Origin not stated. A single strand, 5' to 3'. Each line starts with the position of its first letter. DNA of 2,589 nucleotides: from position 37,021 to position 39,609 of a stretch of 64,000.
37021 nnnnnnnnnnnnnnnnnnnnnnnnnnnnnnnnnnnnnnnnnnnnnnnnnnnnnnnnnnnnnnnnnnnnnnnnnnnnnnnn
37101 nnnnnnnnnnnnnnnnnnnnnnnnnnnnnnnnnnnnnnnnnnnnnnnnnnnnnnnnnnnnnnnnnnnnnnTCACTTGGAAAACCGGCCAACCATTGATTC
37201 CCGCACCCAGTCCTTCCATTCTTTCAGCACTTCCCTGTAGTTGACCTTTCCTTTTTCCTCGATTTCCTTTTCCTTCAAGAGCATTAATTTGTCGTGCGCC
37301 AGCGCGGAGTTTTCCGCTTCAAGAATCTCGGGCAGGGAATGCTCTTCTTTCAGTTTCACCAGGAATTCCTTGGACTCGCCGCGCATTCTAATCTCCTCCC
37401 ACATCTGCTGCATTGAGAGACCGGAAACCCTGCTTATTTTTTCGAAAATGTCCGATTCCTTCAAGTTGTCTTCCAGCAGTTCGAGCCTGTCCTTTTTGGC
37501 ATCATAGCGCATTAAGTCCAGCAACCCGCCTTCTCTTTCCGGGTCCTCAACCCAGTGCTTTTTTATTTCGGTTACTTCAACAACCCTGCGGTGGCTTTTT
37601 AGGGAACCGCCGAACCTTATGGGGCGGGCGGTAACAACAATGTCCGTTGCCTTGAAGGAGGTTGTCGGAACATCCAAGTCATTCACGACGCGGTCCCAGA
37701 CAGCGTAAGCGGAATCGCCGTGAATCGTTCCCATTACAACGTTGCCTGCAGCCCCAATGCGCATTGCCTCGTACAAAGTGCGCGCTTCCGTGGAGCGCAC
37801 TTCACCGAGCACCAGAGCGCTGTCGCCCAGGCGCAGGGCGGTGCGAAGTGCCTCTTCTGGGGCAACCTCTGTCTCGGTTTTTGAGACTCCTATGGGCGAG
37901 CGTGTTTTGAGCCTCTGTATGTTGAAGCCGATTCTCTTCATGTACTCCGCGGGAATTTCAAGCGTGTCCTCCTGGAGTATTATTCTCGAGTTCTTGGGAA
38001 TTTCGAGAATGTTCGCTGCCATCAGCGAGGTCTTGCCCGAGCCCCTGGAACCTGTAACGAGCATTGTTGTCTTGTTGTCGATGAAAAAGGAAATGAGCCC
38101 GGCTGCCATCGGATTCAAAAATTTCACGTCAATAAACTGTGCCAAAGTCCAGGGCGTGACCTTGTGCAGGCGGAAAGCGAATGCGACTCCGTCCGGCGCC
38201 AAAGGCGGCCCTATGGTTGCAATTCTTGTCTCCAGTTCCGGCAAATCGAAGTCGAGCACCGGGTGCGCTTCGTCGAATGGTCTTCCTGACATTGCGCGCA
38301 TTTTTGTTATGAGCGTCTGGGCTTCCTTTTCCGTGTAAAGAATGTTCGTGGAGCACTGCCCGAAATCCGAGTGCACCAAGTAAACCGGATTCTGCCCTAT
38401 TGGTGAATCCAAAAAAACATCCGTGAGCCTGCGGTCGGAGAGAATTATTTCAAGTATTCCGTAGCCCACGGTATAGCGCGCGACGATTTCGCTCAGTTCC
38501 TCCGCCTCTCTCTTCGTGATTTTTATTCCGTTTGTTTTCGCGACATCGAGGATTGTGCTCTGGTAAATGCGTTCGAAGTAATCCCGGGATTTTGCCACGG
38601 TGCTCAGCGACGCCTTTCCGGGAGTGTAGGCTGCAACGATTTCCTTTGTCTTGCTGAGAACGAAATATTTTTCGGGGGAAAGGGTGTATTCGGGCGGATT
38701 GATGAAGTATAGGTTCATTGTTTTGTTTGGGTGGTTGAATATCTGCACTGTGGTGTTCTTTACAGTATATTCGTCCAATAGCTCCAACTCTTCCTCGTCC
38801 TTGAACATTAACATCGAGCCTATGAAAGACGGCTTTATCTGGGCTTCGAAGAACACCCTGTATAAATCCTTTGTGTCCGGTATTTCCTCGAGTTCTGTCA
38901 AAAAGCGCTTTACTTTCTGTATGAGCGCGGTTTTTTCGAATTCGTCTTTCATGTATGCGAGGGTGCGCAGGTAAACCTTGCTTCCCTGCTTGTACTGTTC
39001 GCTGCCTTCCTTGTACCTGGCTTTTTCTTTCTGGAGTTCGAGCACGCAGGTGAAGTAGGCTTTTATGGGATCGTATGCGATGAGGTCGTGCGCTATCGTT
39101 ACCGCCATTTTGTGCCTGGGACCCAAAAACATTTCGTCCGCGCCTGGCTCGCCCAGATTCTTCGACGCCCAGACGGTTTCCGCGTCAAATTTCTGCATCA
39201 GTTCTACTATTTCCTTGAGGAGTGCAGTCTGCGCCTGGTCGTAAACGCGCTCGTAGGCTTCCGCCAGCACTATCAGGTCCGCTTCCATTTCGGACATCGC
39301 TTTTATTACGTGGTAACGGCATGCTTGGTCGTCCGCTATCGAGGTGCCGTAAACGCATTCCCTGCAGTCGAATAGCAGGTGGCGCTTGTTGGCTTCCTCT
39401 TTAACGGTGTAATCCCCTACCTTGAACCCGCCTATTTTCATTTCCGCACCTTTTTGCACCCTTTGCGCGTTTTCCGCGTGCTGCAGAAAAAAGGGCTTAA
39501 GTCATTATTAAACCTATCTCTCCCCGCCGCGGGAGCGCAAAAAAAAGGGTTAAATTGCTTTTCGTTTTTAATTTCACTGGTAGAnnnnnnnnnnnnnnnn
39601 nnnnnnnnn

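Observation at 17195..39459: Two distinct Tad/type IV pilus-like machineries in one 22-kb stretch, one of them with a bacterial-style split TadB/TadC platform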

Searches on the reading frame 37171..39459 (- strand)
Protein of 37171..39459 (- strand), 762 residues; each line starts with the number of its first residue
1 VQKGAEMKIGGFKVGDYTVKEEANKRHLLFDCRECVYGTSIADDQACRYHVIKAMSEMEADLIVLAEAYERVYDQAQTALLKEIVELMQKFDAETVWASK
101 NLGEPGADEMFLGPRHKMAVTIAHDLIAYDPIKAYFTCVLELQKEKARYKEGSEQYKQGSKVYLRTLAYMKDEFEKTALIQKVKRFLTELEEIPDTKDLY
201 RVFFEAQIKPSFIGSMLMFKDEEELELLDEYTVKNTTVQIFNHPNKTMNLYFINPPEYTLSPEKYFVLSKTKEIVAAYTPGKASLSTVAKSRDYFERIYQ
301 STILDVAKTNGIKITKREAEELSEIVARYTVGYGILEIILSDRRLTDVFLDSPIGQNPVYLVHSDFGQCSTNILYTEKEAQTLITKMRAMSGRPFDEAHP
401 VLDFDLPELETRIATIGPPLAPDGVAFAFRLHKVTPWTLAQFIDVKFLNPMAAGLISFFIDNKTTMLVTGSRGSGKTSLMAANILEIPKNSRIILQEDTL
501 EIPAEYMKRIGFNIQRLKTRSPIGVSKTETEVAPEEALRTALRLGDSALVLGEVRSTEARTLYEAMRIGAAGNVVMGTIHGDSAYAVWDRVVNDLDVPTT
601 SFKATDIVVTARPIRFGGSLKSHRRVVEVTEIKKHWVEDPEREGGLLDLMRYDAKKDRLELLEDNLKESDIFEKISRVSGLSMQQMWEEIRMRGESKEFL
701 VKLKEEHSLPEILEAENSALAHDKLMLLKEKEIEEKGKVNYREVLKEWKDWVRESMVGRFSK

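Call 4: search_protein_families(library=pfam, proteins=[window:37171-39459:-], max_evalue=0.01)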
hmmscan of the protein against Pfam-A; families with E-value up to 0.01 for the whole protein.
window:37171-39459:- (762 aa): 1 family
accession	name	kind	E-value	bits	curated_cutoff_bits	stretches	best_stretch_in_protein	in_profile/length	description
PF00437.27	T2SSE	-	6.7e-17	61.6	24.9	1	403-611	84-274/370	Type II/IV secretion system protein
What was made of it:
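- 37171..39441 (-): Module B ATPase, 756 aa from the ATG at 39441 (the ORF extends to a GTG at 39459). T2SSE core with an extra N-terminal region of ~280 aa. Pfam T2SSE E 7e-17 (call 4).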

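Call 7: search_protein_families(library=ncbifam, proteins=[window:37171-39459:-], max_evalue=0.01)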
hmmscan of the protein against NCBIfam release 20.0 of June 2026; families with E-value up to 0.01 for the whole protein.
window:37171-39459:- (762 aa): 18 families
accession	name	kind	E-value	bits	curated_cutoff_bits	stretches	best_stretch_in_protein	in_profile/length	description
NF058587.1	archaellum_moto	equivalog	3.3e-41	141.6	550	1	299-696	113-495/527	archaellum flagellar ATPase motor FlaI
TIGR03819.1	heli_sec_ATPase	hypoth_equivalog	3.3e-37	128.4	373.15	1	308-591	27-297/340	TadA family conjugal transfer-associated ATPase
TIGR02782.1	TrbB_P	equivalog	7.3e-23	81.3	304.55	1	375-632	49-293/303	P-type conjugative transfer ATPase TrbB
TIGR02788.1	VirB11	equivalog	8.4e-22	77.6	249.95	1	374-593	33-264/308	P-type DNA transfer ATPase VirB11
NF053672.1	bindosome_BasE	exception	4.5e-20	71.9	1000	1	222-693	35-482/512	bindosome assembly system ATPase subunit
NF010469.0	PRK13894.1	subfamily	3.9e-17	62.6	508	1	376-592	63-265/320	conjugal transfer ATPase TrbB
NF010407.0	PRK13833.1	subfamily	2.3e-13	50.3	499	1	379-591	61-259/323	conjugal transfer protein TrbB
TIGR01420.1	pilT_fam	subfamily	4.9e-12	45.7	319.1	1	458-593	117-241/343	PilT/PilU family type 4a pilus ATPase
NF041000.1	ATPase_ComGA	equivalog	6.5e-11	41.7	300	1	455-610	119-260/267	competence type IV pilus ATPase ComGA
NF010425.0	PRK13851.1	equivalog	2.4e-10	39.8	461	1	460-585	159-274/344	type IV secretion system protein VirB11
NF010475.0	PRK13900.1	equivalog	4e-09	36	389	1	455-585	152-273/333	type IV secretion system ATPase VirB11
TIGR02533.1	type_II_gspE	equivalog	6.6e-07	28.3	630.25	1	463-592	243-357/486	type II secretion system ATPase GspE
NF007755.0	PRK10436.1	equivalog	3.6e-06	25.9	617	1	462-601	218-341/465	type II secretion system protein GspE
TIGR02525.1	plasmid_TraJ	equivalog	6.7e-06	25.3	368.3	1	459-593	145-271/372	plasmid transfer ATPase TraJ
TIGR02524.1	dot_icm_DotB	equivalog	2.2e-05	23.8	463.3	1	460-613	131-278/358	Dot/Icm type IV secretion system ATPase DotB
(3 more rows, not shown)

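Call 25: search_solved_structures(query=window:37171-39459:-, max_evalue=0.00001)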
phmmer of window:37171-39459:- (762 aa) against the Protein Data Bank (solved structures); distinct sequences matched with E-value up to 0.00001: 13.
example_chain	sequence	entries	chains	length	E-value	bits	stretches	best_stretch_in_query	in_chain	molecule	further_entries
2oap_1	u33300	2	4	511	4.8e-32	114.4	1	278-702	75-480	Type II secretion system protein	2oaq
8rkd_E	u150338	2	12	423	1.1e-22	83.4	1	304-595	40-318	Pilus assembly ATPase CpaF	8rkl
8rjf_A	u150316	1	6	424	1.1e-22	83.4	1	304-595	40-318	Pilus assembly ATPase CpaF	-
9e24_A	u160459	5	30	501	1.8e-22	82.8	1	304-595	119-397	CpaF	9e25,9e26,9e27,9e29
4ii7_A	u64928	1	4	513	1e-19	73.6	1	333-702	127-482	FlaI ATPase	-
4ihq_A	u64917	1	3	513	7.1e-19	70.9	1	333-702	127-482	FlaI ATPase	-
6bge_A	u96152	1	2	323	9.9e-07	30.7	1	400-593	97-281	VirB11-like protein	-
1g6o_A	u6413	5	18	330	1e-06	30.7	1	400-593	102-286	CAG-ALPHA | virB11 homolog | Cag-alfa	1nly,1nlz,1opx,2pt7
3jvu_A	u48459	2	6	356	1e-06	30.6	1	465-594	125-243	Twitching mobility protein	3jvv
2eyu_A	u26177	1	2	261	3e-06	29.1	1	465-593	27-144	twitching motility protein PilT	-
10my_A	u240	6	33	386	4e-06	28.7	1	460-593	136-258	PilT/PilU family type 4a pilus ATPase | Twitching motility protein PilT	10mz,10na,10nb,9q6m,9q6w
2gsz_A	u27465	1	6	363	5.7e-06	28.2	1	465-593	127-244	twitching motility protein PilT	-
2ewv_A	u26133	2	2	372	5.8e-06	28.2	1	465-593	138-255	twitching motility protein PilT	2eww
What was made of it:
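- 37171..39441 (-): PDB afGspE 114 bits, aligned to residues 278-702 (call 25).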
